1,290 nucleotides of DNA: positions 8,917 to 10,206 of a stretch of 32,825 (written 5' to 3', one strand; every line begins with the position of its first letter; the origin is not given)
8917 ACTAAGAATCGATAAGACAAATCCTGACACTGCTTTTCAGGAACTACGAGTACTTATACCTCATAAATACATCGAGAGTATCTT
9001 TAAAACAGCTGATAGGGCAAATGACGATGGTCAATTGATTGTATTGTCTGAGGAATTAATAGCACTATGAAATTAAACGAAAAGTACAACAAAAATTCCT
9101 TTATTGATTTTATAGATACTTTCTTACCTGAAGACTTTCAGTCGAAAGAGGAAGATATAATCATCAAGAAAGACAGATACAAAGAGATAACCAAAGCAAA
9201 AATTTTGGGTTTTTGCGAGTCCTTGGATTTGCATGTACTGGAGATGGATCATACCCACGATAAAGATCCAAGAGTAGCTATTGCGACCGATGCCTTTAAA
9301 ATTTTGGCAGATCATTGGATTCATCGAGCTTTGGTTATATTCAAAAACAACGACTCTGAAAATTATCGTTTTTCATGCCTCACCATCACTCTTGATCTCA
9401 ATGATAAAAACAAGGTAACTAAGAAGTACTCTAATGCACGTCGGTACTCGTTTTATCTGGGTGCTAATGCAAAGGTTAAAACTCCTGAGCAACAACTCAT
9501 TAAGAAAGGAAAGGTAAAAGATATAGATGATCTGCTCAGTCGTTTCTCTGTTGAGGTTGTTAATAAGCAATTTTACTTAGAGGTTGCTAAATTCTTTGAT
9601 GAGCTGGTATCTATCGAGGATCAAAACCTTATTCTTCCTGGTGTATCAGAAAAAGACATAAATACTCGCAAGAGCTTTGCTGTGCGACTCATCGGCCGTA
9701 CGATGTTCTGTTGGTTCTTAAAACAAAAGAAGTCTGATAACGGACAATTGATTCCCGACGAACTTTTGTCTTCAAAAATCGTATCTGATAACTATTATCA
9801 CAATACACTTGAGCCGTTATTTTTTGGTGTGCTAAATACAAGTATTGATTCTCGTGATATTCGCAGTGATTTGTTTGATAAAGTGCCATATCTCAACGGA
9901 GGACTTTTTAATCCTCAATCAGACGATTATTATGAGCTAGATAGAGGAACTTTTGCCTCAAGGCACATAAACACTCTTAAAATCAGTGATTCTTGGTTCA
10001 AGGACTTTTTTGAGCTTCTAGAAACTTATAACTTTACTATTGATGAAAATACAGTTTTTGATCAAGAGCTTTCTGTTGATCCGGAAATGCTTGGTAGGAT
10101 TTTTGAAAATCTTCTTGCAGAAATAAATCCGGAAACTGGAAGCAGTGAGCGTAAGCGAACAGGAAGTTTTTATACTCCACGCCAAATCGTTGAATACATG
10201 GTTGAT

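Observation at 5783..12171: Coupled PLD-nuclease::SNF2-ATPase and nuclease-less N6A-methyltransferase/TRD pair: a split Type ISP-like (or DrmC+DrmD+DrmMI-like) defence candidate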

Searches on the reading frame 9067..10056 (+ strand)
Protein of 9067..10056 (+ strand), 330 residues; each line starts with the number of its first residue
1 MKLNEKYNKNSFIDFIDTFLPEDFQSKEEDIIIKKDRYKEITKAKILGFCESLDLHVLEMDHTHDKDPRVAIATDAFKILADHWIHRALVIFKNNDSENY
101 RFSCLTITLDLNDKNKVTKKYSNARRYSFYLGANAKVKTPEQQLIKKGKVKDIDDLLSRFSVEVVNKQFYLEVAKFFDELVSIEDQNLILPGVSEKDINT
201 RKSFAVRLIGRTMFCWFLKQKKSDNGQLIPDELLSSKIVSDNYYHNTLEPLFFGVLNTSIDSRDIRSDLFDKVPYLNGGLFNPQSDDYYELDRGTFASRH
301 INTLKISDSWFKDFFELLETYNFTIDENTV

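Call 35: predict_structure(alignment_id=A1)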
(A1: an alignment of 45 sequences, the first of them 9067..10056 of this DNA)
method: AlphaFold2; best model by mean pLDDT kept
length: 330 residues; sequences in the alignment: 45
mean_pLDDT: 77.7   pTM: 0.64
mean pLDDT of the five models: 77.7, 76.5, 76.4, 73.1, 72.5
residues with pLDDT >= 90: 75; 70-90: 158; 50-70: 84; < 50: 13
segments of 3 or more residues with pLDDT < 50: 162-164, 268-270
pLDDT, mean of each block of 10 residues (from residue 1): 81 86 90 84 93 90 69 85 89 87 81 65 70 63 61 59 60 90 89 86 90 81 68 88 91 71 53 53 79 78 90 87 57
secondary structure, 60 per line:
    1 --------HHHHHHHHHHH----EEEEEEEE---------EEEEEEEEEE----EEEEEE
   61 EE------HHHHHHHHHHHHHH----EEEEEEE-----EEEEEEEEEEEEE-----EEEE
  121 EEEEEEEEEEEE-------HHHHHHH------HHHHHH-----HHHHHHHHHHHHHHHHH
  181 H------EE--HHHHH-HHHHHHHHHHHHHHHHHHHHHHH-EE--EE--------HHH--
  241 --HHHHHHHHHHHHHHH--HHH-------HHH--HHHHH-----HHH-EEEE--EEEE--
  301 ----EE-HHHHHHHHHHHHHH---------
elements in order: H9-19 E24-31 E41-50 E55-62 H69-82 E87-93 E99-111 E117-132 H140-146 H153-158 H164-181 H192-196 H198-220 H243-257 H275-279 E289-292 E295-298 H308-321

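Call 37: fold_search(model_id=the predicted structure, library=pdb)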
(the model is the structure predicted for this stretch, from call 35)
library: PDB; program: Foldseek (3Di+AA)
matches with E <= 10: 506; with E <= 0.001: 0
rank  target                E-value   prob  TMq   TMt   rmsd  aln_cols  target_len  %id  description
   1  3wb9_A                9.2e-03  0.63  0.14  0.15  15.4       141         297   10  Crystal Structures of meso-diaminopimelate dehydrogenase from Symbiobacterium thermophilum (released 2014-03-26)
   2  9ksn_A                1.4e-02  0.47  0.14  0.14  15.6       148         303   11  Crystal structure of meso-diaminopimelate dehydrogenase from Bacillus thermozeamaize mutant M9 complexed with NADP+ (released 2025-05-21)
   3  8hp0_A                4.4e-02  0.47  0.14  0.16  14.6       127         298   10  Crystal structure of meso-diaminopimelate dehydrogenase from Prevotella timonensis (released 2023-12-13)
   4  2qb6_B                9.1e-02  0.35  0.16  0.14  11.1       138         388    7  Saccharomyces cerevisiae cytosolic exopolyphosphatase, sulfate complex (released 2007-12-11)
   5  6cbc_A                9.1e-02  0.12  0.11  0.14  15.5       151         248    7  Crystal structure of an N-terminal fragment of Vps13. (released 2018-08-08)
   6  8efx_A                1.3e-01  0.12  0.17  0.21  22.1       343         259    9  Structure of OtDUB DUB Domain disulfide crosslinked with Ubiquitin (released 2023-09-20)
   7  2qb7_B                1.3e-01  0.41  0.17  0.15  10.6       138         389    8  Saccharomyces cerevisiae cytosolic exopolyphosphatase, phosphate complex (released 2007-12-11)
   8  8i9r_Cy               1.3e-01  0.16  0.12  0.16  15.5       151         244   14  Cryo-EM structure of a Chaetomium thermophilum pre-60S ribosomal subunit - State 5S RNP (released 2023-05-17)
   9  3bio_B                1.7e-01  0.23  0.13  0.15  15.7       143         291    7  Crystal structure of oxidoreductase (Gfo/Idh/MocA family member) from Porphyromonas gingivalis W83 (released 2007-12-25)
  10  3wvo_C                1.7e-01  0.06  0.12  0.09  15.4       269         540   12  Crystal structure of Thermobifida fusca Cse1 (released 2015-01-14)
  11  8i78_A                2.1e-01  0.18  0.14  0.15  15.6       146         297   10  Meso-Diaminopimelate dehydrogenase (released 2024-02-07)
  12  3bio_A                2.1e-01  0.16  0.12  0.14  15.9       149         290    6  Crystal structure of oxidoreductase (Gfo/Idh/MocA family member) from Porphyromonas gingivalis W83 (released 2007-12-25)
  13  6cbc_B                2.1e-01  0.08  0.11  0.12  16.3       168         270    6  Crystal structure of an N-terminal fragment of Vps13. (released 2018-08-08)
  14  2qb6_A                2.4e-01  0.20  0.15  0.13  14.3       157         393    6  Saccharomyces cerevisiae cytosolic exopolyphosphatase, sulfate complex (released 2007-12-11)
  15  9y1l_B                3.1e-01  0.38  0.19  0.34   6.5       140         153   13  Crystal Structure of Putative Restriction Endonuclease Domain-Containing Protein from Leptospirillum ferriphilum YSK (released 2025-09-10)
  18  9y1l_A                3.5e-01  0.33  0.19  0.34   6.8       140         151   13  Crystal Structure of Putative Restriction Endonuclease Domain-Containing Protein from Leptospirillum ferriphilum YSK (released 2025-09-10)
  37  4ic1_G                6.8e-01  0.23  0.18  0.27   8.5       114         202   10  Crystal structure of SSO0001 (released 2013-01-16)
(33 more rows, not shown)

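Call 38: search_solved_structures(query=A1, max_evalue=1, show_alignments=0)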
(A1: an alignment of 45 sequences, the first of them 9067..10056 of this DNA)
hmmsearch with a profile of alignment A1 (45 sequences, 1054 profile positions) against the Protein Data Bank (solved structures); distinct sequences matched with E-value up to 1: 20.
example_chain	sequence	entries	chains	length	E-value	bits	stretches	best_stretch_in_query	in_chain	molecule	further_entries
7lni_A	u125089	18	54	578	9.2e-40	140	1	643-1040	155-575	Site-specific DNA-methyltransferase (adenine-specific)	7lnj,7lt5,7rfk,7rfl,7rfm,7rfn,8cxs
8cxz_A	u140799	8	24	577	1.2e-39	139.7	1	643-1040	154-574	Site-specific DNA-methyltransferase (adenine-specific)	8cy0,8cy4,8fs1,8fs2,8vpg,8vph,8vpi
7qw5_A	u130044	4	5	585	2.5e-35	125.3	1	641-1044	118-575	Modification methylase BseCI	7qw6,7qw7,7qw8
8c45_A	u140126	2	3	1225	1.4e-19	73.1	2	639-1027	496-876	site-specific DNA-methyltransferase (adenine-specific)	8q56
9ewz_C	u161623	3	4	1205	1.2e-13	53.6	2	639-1000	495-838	Adenine-specific methyltransferase BrxX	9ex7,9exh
8zek_A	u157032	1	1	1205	1.6e-13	53.2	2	639-1000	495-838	site-specific DNA-methyltransferase (adenine-specific)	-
1g38_A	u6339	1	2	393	2.3e-11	46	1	646-761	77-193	MODIFICATION METHYLASE TAQI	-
1aqi_A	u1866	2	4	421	2.3e-11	46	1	646-761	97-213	ADENINE-N6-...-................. TAQI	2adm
2ibs_A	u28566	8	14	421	2.6e-11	45.8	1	646-761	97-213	Modification methylase TaqI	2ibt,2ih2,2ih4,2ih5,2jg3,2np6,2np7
1aqj_A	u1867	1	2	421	2.6e-11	45.8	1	646-761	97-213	ADENINE-N6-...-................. TAQI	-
7vru_A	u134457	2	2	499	1.3e-08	36.8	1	637-788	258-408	Site-specific DNA-methyltransferase (adenine-specific)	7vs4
3lkd_A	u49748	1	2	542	3.9e-08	35.3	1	632-808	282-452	Type I restriction-modification system methyltransferase subunit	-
7lo5_A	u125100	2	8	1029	1.3e-07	33.6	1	650-740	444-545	Site-specific DNA-methyltransferase (adenine-specific)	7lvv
7bst_D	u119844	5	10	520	2.1e-07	32.8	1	599-839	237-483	Type I restriction enzyme EcoR124II M protein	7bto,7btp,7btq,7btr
7vru_B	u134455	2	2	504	5e-06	28.3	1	634-795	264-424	Site-specific DNA-methyltransferase (adenine-specific)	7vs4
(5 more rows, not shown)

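Call 66: search_protein_representatives(protein=window:9067-10056:+)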
Query: 330 residues. Proteins with E-value up to 0.001 (for the whole library): 2073; up to 1e-10: 956; up to 1e-30: 409. The best 150 are listed.
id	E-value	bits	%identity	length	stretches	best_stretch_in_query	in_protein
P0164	5.2e-199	676.6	91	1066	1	1-330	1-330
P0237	8.3e-187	636.5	87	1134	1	1-330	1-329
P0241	2.2e-157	539.8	75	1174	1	1-330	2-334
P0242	1.7e-139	481.0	68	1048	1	1-330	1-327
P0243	5.3e-137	472.8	88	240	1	1-240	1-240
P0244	1.5e-123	428.6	63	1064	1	4-330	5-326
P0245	3.9e-115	401.0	59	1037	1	1-329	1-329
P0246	7.4e-106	370.5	60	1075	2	1-185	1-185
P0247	7.7e-106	370.4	58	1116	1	5-329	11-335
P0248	1.7e-103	362.7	55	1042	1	5-329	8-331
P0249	4.7e-99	348.2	57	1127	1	2-329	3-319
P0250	1.7e-92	326.6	70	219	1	1-220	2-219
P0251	2.6e-88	312.9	52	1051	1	2-329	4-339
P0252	5.3e-87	308.6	52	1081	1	4-330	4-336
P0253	4.9e-86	305.4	50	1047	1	3-329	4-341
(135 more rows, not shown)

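Call 76: search_protein_families(library=padloc, proteins=[window:9067-10056:+], max_evalue=0.01)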
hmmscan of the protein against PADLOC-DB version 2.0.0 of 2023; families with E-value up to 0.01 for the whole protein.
window:9067-10056:+ (330 aa): 3 families
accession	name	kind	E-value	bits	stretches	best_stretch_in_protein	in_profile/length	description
PDLC03601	REase_MTase_IIG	-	8.2e-18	61.6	1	158-329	200-349/1110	Type IIG restriction enzyme-methyltransferase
PDLC03596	REase_MTase_IIG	-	2e-15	53.9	1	87-328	110-377/1148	Type IIG restriction enzyme-methyltransferase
PDLC01504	Csm2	-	0.0031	15.8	0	56-107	47-98/116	CAS-III-D; effector_SS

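Call 85: fold_search(model_id=the predicted structure, library=viral)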
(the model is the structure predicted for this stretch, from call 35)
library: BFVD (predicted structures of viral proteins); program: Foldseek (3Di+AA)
matches with E <= 10: 692; with E <= 0.001: 0
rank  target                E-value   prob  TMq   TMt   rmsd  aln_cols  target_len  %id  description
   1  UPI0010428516         2.8e-02  0.57  0.16  0.14  12.7       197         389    6  (no name look-up for this kind of identifier)
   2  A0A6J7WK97            2.9e-02  0.77  0.16  0.33  12.1       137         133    9  Uncharacterized protein [uncultured Caudovirales phage]
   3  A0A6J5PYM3            5.1e-02  0.20  0.13  0.13   9.7       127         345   12  Uncharacterized protein [uncultured Caudovirales phage]
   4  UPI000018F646         5.7e-02  0.51  0.17  0.35  11.0       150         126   13  (no name look-up for this kind of identifier)
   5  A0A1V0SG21            6.4e-02  0.35  0.13  0.08   8.7       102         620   10  Collagen triple helix repeat motif-containing protein [Hokovirus HKV1]
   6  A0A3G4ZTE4            6.8e-02  0.08  0.14  0.14  18.6       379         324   13  Uncharacterized protein [Edafosvirus sp.]
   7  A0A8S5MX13            7.1e-02  0.12  0.10  0.15  13.5       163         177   11  Uncharacterized protein [Myoviridae sp. ct3wi9]
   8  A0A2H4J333            8.4e-02  0.63  0.19  0.28   6.7       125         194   12  Uncharacterized protein [uncultured Caudovirales phage]
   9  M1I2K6                8.4e-02  0.28  0.17  0.18  19.1       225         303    9  (no name in the UniProt tables at hand)
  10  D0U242                8.9e-02  0.60  0.15  0.34  12.0       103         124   11  Uncharacterized protein [Clavibacter phage CMP1]
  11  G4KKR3                9.4e-02  0.13  0.16  0.09  21.7       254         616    9  (no name in the UniProt tables at hand)
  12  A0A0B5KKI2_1          9.4e-02  0.06  0.12  0.06  19.2       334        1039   10  RNA-directed RNA polymerase L [Wuhan horsefly Virus]
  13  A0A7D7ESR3            1.2e-01  0.30  0.14  0.09   9.6       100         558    9  Uncharacterized protein [Pseudomonas phage Persinger]
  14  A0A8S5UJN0            1.4e-01  0.21  0.16  0.24   8.1       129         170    9  Uncharacterized protein [Siphoviridae sp. ctvph17]
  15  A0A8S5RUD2            1.4e-01  0.13  0.12  0.05  17.4       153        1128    4  Uncharacterized protein [Ackermannviridae sp.]
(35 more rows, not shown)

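Call 90: find_related_loci(query=A1, collection=metagenome_contigs, flank=5000)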
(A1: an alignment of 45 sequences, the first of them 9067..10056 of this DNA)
Query A1 (330 aa) in metagenome_contigs; peptide patterns used: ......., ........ (x = any residue, [..] = any of these).
292 stretches matched a pattern; 75 encode a relative of the query (tblastn E <= 1e-3); 75 distinct loci.
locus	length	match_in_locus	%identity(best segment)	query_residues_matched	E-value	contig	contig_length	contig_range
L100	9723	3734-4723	90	1-330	0e+0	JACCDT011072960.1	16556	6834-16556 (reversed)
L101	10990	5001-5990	92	1-330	0e+0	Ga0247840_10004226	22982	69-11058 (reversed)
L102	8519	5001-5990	92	1-330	0e+0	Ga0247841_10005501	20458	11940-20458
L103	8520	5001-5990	90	1-330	0e+0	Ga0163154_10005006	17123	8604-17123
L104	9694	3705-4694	89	1-330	0e+0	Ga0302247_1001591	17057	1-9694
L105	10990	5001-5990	88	1-330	0e+0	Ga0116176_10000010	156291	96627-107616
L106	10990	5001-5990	87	1-330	0e+0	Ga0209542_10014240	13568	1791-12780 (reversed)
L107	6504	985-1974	85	1-330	0e+0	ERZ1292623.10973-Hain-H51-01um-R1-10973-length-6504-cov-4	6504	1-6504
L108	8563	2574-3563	85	1-330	0e+0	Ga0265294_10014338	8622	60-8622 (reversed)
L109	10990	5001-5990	84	1-330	0e+0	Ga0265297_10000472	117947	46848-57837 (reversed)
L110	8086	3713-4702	83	1-330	0e+0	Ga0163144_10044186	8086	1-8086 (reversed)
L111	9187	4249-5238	83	1-330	0e+0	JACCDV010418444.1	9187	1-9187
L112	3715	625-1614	82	1-330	0e+0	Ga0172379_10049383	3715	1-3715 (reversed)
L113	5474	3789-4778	82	1-330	0e+0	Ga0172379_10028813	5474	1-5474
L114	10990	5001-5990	80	1-330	0e+0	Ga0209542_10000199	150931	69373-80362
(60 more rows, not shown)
